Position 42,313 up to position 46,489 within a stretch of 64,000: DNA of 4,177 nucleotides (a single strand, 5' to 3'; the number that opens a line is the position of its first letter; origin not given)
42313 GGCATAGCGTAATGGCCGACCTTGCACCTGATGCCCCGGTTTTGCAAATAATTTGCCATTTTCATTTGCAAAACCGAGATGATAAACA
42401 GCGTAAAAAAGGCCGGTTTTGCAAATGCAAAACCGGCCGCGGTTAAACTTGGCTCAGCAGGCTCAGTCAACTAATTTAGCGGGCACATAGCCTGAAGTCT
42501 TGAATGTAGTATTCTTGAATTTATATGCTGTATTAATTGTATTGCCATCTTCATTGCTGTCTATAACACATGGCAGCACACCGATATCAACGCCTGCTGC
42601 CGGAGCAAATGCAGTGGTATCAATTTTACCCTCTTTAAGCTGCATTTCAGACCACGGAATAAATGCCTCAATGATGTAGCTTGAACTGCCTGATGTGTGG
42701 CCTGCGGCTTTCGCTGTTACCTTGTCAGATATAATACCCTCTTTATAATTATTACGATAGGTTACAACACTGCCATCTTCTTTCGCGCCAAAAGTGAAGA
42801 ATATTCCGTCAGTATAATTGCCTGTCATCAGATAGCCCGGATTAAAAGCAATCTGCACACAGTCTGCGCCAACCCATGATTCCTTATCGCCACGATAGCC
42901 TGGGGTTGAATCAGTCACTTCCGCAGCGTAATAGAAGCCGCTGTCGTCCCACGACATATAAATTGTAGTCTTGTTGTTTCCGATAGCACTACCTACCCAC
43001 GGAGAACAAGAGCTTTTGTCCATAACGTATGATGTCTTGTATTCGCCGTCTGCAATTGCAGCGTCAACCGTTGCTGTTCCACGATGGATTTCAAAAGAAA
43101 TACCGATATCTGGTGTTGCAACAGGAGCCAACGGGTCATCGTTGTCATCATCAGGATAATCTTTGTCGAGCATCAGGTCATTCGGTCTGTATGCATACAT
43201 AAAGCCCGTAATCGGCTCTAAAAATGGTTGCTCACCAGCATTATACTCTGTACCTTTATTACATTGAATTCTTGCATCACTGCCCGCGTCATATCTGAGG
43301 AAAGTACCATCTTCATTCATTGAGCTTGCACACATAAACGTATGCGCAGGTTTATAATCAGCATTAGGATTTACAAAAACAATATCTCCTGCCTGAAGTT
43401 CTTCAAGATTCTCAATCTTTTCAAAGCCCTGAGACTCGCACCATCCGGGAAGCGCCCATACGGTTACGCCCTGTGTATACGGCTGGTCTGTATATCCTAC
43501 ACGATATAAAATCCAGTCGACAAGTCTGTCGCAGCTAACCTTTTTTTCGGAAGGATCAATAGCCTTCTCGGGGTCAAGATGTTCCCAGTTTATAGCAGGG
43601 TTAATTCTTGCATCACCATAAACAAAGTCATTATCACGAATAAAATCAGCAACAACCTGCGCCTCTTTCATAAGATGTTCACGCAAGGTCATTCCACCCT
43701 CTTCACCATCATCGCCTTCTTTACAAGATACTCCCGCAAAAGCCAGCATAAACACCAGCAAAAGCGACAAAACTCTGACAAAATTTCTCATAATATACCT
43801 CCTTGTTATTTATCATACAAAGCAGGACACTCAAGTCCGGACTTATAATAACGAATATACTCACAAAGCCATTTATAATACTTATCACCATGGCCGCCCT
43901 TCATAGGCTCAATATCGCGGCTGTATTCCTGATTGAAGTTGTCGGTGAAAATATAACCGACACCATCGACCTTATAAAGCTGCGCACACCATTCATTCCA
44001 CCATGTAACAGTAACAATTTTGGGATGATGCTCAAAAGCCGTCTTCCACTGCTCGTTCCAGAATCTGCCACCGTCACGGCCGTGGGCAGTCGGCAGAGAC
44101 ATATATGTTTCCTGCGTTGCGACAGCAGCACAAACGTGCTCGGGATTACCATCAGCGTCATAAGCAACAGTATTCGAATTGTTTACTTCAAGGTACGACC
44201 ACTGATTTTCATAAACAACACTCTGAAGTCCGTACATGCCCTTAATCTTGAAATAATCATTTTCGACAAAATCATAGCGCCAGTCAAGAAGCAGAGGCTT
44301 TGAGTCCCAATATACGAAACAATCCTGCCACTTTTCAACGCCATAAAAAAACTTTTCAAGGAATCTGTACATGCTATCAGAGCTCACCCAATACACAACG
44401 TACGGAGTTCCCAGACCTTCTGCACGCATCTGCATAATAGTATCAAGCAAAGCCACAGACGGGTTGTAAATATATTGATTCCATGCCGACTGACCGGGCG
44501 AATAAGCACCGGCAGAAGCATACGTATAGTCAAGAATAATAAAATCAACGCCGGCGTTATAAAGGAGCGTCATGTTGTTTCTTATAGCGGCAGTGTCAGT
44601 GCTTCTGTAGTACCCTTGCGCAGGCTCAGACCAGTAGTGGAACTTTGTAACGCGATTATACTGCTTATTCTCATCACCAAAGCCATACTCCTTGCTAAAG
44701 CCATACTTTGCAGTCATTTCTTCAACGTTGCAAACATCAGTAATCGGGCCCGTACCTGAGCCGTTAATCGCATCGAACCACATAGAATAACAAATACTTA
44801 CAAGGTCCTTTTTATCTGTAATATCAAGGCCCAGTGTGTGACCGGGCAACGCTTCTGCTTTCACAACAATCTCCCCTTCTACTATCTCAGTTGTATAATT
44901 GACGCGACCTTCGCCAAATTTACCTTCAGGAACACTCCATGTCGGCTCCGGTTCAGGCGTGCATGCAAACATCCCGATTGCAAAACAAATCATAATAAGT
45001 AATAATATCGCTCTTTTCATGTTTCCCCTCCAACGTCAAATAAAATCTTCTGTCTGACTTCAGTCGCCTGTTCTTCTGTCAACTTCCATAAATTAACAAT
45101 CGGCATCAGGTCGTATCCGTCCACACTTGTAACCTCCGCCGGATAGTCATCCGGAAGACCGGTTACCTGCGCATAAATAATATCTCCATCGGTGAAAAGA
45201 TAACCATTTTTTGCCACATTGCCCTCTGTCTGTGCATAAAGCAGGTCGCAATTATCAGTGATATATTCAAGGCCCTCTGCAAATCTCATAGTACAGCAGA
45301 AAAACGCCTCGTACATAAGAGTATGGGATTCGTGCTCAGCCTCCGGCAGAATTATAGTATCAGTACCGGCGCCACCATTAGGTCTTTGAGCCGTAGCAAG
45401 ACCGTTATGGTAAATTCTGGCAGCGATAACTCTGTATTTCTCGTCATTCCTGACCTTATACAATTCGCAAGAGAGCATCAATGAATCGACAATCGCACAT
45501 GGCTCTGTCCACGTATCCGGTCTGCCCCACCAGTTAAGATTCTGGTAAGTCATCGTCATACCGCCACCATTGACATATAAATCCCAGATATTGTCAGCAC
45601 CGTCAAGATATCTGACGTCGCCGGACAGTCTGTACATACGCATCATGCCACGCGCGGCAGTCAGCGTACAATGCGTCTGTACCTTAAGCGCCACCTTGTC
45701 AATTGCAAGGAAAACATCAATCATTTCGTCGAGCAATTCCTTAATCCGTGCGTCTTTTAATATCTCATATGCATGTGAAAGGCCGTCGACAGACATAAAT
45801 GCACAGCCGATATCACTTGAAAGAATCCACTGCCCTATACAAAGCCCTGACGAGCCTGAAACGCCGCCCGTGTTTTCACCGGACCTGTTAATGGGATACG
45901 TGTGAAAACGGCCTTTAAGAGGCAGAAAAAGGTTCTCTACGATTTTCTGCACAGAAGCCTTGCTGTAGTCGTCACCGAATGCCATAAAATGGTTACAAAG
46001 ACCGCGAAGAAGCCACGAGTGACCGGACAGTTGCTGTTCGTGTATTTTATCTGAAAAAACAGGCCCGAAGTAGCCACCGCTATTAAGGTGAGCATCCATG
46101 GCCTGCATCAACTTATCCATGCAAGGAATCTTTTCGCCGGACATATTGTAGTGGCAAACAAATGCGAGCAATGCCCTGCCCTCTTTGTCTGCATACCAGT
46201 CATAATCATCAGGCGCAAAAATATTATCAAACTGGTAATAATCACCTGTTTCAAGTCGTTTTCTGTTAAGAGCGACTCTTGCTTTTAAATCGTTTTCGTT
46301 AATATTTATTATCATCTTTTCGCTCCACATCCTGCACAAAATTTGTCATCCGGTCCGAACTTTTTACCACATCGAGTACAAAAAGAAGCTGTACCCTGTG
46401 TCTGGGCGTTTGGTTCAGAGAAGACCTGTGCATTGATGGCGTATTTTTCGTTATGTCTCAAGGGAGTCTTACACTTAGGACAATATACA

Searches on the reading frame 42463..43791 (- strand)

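Call 76: search_protein_families(library=pfam, proteins=[window:42463-43791:-], max_evalue=0.0001)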
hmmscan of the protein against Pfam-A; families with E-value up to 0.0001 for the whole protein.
window:42463-43791:- (442 aa): 1 family
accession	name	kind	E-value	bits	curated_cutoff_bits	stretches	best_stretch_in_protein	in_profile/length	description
PF06452.16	CBM9_1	-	6.7e-07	29.8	23.4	1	243-420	2-158/185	Carbohydrate family 9 binding domain-like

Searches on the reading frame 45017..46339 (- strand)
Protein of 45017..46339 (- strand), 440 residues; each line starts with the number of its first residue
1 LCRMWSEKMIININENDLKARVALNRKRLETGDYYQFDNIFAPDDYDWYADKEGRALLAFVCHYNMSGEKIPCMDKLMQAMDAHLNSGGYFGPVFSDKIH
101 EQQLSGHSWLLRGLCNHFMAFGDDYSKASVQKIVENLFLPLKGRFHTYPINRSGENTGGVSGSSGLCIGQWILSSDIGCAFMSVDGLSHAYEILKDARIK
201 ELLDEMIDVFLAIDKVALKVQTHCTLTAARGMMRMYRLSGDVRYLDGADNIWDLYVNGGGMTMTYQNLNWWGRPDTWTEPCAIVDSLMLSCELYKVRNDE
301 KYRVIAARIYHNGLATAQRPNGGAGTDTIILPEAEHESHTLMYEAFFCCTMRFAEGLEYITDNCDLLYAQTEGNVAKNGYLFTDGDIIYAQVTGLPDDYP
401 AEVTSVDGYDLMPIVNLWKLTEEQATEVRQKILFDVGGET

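Call 76: search_protein_families(library=pfam, proteins=[window:45017-46339:-], max_evalue=0.0001)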
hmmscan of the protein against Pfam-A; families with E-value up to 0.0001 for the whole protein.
window:45017-46339:- (440 aa): 1 family
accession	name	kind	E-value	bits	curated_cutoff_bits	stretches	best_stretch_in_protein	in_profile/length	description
PF07944.18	Beta-AFase-like_GH127_cat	-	5.1e-10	39.3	24.9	1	226-360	229-374/376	Beta-L-arabinofuranosidase, GH127 catalytic domain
